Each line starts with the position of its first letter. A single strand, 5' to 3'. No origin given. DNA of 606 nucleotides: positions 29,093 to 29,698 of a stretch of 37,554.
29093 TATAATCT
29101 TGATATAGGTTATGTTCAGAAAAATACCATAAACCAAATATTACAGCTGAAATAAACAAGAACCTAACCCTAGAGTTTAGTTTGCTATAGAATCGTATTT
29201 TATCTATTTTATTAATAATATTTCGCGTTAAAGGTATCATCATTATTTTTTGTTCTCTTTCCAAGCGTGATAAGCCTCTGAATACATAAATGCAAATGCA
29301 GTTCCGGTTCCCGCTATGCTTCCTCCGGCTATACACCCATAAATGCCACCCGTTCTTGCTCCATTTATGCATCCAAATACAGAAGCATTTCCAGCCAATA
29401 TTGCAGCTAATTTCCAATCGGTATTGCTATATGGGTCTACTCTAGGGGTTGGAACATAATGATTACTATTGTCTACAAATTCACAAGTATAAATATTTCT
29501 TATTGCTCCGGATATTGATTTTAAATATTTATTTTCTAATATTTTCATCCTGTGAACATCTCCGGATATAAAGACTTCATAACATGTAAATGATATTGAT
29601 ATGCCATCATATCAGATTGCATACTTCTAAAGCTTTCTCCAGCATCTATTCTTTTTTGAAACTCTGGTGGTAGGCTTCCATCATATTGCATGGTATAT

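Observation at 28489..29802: Phage-borne double-glycine-leader peptide cassette: microcin-like precursor plus putative immunity protein, with no exporter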

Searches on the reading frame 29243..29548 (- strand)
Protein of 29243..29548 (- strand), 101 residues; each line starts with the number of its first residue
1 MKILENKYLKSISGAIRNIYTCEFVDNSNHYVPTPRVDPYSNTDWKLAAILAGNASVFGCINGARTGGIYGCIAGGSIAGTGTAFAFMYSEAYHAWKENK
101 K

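Call 6: search_protein_families(library=pfam, proteins=[window:29243-29548:-], max_evalue=1)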
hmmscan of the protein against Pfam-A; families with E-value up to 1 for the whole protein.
window:29243-29548:- (101 aa): 0 families

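Call 7: search_protein_families(library=phrogs, proteins=[window:29243-29548:-], max_evalue=1)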
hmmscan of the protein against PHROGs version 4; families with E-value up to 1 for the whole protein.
window:29243-29548:- (101 aa): 1 family
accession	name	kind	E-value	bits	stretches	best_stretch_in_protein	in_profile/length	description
phrog_21855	-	unknown function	0.084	13.7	1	38-75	3-38/48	-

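Call 8: find_homologous_proteins(query=window:29243-29548:-, max_evalue=0.01)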
Query window:29243-29548:- (101 aa): 2 proteins with E <= 0.01 among 2 candidates.
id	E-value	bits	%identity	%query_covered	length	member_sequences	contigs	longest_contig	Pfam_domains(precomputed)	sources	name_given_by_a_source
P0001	1.8e-63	229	100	100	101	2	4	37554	-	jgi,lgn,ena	-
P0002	5.6e-52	192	82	100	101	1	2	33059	-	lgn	-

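Call 10: find_encoding_contigs(protein=P0002, flank=10000)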
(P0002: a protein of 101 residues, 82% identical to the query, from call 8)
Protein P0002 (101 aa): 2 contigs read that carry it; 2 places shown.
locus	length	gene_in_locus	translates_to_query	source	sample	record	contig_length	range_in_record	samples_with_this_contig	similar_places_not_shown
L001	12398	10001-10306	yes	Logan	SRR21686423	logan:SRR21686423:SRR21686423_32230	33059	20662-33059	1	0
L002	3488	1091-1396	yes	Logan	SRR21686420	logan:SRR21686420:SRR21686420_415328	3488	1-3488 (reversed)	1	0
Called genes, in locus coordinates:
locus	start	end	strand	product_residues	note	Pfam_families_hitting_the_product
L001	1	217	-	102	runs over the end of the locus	-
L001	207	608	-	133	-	-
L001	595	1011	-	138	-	-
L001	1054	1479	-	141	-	-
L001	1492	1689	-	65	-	-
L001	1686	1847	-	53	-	-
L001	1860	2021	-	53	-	-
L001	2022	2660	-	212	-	PF20901:Sf6_terminase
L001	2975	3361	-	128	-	PF08774:VRR_NUC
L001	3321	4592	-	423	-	-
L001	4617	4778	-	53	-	-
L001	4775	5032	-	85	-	-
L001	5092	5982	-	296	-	-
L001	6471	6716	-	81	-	-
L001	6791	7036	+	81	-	-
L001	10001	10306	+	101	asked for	-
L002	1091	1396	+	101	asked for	-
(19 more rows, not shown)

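Call 11: find_encoding_contigs(protein=P0001, flank=10000)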
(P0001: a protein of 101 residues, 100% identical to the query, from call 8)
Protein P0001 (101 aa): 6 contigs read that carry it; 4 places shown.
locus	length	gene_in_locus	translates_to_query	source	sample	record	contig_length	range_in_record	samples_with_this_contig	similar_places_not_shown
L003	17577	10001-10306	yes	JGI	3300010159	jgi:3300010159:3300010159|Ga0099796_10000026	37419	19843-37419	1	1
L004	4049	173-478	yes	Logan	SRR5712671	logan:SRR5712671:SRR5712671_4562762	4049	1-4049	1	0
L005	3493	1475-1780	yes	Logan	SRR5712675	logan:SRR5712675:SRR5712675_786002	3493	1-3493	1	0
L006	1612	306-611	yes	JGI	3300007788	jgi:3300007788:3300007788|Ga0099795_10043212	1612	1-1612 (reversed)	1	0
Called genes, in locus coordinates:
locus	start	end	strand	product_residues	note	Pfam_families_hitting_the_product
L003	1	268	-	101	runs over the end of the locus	-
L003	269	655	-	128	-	-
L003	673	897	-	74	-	-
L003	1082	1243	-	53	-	-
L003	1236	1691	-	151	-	-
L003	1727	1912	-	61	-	-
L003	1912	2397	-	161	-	PF20901:Sf6_terminase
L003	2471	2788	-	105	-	-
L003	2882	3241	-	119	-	PF08774:VRR_NUC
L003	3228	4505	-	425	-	-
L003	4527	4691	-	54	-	-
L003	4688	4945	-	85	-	-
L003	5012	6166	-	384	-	-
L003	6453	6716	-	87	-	-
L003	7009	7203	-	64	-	-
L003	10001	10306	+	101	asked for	-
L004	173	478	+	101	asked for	-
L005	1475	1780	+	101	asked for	-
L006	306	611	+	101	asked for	-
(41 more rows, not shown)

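Call 13: search_protein_families(library=ncbifam, proteins=[window:29243-29548:-], max_evalue=10)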
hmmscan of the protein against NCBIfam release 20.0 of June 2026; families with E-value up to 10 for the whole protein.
window:29243-29548:- (101 aa): 2 families
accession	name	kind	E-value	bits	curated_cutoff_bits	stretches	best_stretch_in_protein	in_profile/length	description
TIGR02032.1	GG-red-SF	subfamily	0.029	14.1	158.8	1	19-81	238-295/297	geranylgeranyl reductase family protein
NF058650.1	GCSAG_HSLs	subfamily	0.52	9.8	410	1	65-85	153-173/314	GCSAG motif subfamily hormone-sensitive lipase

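Call 21: search_protein_representatives(protein=window:29243-29548:-)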
Query: 101 residues. Proteins with E-value up to 0.001 (for the whole library): 9; up to 1e-10: 2; up to 1e-30: 1. The best 9 are listed.
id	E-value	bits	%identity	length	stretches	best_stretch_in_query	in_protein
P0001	5.7e-64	229.0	100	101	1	1-101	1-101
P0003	4.0e-15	72.1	42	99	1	1-101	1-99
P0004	8.7e-10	54.9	40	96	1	34-98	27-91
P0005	7.5e-08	48.7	36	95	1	8-100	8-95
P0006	2.2e-06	44.0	33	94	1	16-96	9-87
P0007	5.4e-06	42.7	41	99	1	32-101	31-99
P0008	4.0e-05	40.0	35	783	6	7-46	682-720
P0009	1.3e-04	38.3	33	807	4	19-57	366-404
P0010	6.0e-04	36.2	38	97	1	1-96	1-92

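Call 24: find_homologous_proteins(query=A1, max_evalue=0.001)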
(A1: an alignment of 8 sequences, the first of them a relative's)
Query A1 (8 sequences) (101 aa, profile of the alignment): 21 proteins with E <= 0.001 among 1442 candidates.
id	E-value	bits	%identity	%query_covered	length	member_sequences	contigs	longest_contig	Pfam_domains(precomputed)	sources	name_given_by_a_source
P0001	4.0e-36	141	100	100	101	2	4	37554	-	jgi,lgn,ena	-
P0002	8.9e-36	140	82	100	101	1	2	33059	-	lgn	-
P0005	3.8e-32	128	33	99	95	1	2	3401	-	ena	-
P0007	4.2e-32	128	40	69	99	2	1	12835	-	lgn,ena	-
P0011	3.3e-30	122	36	99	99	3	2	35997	-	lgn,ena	-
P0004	3.7e-30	122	34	99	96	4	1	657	-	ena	-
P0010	5.5e-30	121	36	58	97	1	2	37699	-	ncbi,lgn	-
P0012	6.0e-30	121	38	99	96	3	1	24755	-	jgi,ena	-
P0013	6.2e-30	121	37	100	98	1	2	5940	-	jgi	-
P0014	3.7e-28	115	-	-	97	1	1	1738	-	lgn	-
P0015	5.7e-28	115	37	100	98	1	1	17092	-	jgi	-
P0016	6.4e-28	115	34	38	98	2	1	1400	-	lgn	-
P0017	9.6e-28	114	35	97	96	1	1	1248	-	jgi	jgi:hypothetical protein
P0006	1.2e-27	114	32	100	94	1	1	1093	-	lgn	-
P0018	2.9e-27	113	38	100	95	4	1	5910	-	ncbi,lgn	-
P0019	1.9e-24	104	36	100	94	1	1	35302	-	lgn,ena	-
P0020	2.5e-23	100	36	90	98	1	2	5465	-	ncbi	-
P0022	1.2e-16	79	31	96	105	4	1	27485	-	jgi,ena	jgi:uncharacterized protein YigE (DUF2233 family)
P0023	1.7e-16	78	38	44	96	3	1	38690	-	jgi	jgi:hypothetical protein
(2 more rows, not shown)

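Call 26: find_encoding_contigs(protein=P0010, flank=10000, max_places=3)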
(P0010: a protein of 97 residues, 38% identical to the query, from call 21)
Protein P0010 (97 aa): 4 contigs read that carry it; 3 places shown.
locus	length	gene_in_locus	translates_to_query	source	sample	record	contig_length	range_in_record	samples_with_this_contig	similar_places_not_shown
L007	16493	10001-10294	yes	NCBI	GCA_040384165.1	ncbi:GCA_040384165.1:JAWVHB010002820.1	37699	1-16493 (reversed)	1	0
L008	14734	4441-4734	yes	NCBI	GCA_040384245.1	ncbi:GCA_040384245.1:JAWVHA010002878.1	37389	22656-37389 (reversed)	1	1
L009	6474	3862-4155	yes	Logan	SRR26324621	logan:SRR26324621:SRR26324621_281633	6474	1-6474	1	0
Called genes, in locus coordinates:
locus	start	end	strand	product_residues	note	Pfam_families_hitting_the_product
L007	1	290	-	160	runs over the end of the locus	PF13356:Arm-DNA-bind_3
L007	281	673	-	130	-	-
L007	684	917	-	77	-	-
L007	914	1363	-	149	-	-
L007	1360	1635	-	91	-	-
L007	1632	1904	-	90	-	-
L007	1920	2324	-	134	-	-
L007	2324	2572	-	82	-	-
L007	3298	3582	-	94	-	-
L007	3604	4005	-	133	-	PF08774:VRR_NUC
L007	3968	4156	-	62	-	-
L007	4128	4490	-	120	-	-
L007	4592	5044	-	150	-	-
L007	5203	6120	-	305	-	-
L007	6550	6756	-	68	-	-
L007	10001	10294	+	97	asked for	-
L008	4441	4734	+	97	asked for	-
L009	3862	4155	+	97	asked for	-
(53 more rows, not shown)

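Call 27: find_encoding_contigs(protein=P0011, flank=10000, max_places=2)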
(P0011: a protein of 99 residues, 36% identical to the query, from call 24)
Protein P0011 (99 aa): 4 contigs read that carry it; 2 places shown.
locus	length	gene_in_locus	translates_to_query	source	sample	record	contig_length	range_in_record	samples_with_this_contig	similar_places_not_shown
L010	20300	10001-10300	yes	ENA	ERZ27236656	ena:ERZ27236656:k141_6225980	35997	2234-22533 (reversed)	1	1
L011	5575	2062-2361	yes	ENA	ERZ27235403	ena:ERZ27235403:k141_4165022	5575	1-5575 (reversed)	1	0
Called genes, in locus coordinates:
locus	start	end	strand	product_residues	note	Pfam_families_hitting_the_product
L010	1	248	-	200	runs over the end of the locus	-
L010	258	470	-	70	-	-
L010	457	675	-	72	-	-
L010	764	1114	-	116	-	-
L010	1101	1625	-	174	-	PF04545:Sigma70_r4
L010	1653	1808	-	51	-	-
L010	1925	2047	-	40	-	-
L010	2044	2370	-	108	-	-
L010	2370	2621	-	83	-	-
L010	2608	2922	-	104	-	-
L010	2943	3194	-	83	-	-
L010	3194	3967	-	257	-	PF20901:Sf6_terminase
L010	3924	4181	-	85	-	-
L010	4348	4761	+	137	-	-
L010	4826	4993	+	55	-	-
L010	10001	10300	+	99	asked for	-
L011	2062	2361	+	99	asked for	-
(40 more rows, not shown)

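Call 28: find_encoding_contigs(protein=P0023, flank=10000, max_places=2)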
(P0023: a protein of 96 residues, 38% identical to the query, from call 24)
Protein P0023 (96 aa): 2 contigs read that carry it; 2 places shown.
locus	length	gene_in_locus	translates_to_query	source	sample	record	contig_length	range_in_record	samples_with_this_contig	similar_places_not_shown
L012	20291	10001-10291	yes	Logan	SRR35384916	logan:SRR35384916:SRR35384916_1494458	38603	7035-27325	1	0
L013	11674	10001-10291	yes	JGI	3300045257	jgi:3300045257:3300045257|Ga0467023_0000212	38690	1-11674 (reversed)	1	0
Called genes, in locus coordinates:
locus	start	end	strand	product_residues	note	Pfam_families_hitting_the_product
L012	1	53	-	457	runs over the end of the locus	PF00772:DnaB, PF13481:AAA_25, PF03796:DnaB_C, PF06745:ATPase (weak)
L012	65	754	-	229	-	PF01807:Zn_ribbon_DnaG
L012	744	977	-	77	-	-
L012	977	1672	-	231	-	PF04545:Sigma70_r4, PF13646:HEAT_2 (faint)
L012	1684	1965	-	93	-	-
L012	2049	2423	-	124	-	-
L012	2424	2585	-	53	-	-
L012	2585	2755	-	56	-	-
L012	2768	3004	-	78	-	-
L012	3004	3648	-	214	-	PF20901:Sf6_terminase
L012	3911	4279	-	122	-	PF08774:VRR_NUC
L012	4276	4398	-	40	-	-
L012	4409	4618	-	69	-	-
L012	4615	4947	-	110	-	-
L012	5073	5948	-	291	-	-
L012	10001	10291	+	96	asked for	-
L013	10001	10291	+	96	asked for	-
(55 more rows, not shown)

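Call 44: list_cluster_members(proteins=[P0010, P0018, P0020, P0022])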
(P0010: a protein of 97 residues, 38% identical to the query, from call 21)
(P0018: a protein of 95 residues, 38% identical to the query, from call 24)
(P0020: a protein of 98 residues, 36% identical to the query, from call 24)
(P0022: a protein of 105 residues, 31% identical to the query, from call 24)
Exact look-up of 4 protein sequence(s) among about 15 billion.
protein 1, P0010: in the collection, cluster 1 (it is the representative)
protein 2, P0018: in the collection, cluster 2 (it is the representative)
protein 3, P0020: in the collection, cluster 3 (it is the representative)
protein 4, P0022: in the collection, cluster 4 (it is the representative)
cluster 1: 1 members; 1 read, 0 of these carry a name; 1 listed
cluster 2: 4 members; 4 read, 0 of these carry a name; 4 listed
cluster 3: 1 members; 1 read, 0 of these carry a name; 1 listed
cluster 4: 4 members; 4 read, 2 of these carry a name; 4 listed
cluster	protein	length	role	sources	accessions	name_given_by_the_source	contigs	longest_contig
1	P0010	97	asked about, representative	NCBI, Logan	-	-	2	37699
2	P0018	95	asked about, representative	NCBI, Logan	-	-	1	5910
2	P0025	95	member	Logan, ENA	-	-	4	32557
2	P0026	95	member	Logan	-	-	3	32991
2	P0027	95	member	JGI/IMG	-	-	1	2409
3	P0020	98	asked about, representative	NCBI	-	-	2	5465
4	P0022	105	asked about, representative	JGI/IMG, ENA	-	uncharacterized protein YigE (DUF2233 family)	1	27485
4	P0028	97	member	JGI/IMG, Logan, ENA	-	uncharacterized protein YigE (DUF2233 family)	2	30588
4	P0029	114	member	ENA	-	-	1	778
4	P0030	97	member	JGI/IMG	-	-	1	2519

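Call 61: predict_structure(alignment_id=A4)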
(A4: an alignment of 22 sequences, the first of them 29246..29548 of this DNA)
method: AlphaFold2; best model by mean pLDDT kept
length: 101 residues; sequences in the alignment: 22
mean_pLDDT: 70.2   pTM: 0.48
mean pLDDT of the five models: 70.2, 65.3, 64.9, 61.4, 60.5
residues with pLDDT >= 90: 6; 70-90: 50; 50-70: 25; < 50: 20
segments of 3 or more residues with pLDDT < 50: 13-27
pLDDT, mean of each block of 10 residues (from residue 1): 53 47 46 56 80 89 88 87 85 73 47
secondary structure, 60 per line:
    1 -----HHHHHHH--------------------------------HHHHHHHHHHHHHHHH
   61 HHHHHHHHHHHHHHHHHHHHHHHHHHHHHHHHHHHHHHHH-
elements in order: H6-12 H45-100

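Call 92: search_protein_families(library=padloc, proteins=[window:29243-29548:-], max_evalue=0.1)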
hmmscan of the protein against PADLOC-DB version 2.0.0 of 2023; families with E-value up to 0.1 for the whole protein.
window:29243-29548:- (101 aa): 0 families

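Call 99: find_encoding_contigs(protein=P0019, flank=10000, max_places=1)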
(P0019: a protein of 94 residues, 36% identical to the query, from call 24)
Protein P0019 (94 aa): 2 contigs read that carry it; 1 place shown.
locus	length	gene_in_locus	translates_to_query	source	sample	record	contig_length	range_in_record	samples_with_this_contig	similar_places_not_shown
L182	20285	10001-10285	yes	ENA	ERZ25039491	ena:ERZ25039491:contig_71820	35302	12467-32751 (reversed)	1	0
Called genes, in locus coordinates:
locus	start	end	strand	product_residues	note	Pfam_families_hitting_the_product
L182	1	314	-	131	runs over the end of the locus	PF04545:Sigma70_r4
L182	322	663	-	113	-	-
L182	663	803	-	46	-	-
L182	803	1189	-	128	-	-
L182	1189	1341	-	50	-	-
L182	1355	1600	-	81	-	-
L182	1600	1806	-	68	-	-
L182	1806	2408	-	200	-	PF20901:Sf6_terminase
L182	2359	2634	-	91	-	-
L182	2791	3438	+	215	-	-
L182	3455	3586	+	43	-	-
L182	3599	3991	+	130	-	-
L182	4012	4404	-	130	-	PF08774:VRR_NUC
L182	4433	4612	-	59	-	-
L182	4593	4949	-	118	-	-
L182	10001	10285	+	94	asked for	-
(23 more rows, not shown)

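Call 100: find_encoding_contigs(protein=P0012, flank=10000, max_places=1)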
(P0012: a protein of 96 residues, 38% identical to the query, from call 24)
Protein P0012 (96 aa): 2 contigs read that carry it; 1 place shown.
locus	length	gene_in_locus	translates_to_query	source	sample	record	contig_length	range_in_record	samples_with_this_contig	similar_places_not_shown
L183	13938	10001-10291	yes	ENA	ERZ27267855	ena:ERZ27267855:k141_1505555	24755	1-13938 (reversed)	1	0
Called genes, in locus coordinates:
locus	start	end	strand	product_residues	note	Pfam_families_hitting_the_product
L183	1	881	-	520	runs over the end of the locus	-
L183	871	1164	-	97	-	-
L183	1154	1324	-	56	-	-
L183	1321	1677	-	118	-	PF01807:Zn_ribbon_DnaG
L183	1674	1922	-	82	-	-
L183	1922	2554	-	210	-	PF04545:Sigma70_r4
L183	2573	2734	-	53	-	-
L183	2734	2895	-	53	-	-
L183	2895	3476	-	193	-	PF20901:Sf6_terminase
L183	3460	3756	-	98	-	-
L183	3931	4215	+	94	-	-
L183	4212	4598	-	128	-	PF08774:VRR_NUC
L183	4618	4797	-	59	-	-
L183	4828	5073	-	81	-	-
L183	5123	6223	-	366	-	-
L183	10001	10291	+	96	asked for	-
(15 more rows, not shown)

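Call 101: find_encoding_contigs(protein=P0022, flank=10000, max_places=1)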
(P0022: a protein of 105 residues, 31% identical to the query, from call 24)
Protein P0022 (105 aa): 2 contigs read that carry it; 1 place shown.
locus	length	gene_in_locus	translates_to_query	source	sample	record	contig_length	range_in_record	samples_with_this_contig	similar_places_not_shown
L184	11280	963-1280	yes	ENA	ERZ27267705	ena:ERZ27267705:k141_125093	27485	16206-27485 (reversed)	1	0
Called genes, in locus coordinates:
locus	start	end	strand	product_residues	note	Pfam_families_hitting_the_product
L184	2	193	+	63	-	?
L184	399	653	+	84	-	-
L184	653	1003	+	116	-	PF04545:Sigma70_r4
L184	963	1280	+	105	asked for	-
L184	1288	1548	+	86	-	-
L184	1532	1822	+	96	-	-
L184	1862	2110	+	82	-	-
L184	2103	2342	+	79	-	-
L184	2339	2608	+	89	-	-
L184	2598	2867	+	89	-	-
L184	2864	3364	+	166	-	-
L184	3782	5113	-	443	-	-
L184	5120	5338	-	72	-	-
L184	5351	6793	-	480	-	-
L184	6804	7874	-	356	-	-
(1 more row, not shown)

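Call 102: search_solved_structures(query=A4, max_evalue=1)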
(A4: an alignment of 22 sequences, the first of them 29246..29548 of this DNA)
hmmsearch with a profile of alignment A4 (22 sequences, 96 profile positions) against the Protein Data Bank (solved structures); distinct sequences matched with E-value up to 1: 7.
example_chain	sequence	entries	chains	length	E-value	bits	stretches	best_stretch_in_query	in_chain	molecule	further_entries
2isq_A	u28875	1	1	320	0.11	15.8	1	11-80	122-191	Cysteine synthase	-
1z7y_A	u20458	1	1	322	0.11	15.8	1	11-80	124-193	Cysteine synthase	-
1z7w_A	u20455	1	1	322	0.11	15.8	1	11-80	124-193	Cysteine synthase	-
3hwr_A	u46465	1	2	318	0.2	15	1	53-83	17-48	2-dehydropantoate 2-reductase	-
8vur_H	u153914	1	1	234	0.49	13.7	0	33-64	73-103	003-102 Heavy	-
1kvd_A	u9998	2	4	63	0.54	13.6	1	47-74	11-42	SMK TOXIN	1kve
1wkr_A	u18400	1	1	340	0.69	13.3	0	41-94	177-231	Polyporopepsin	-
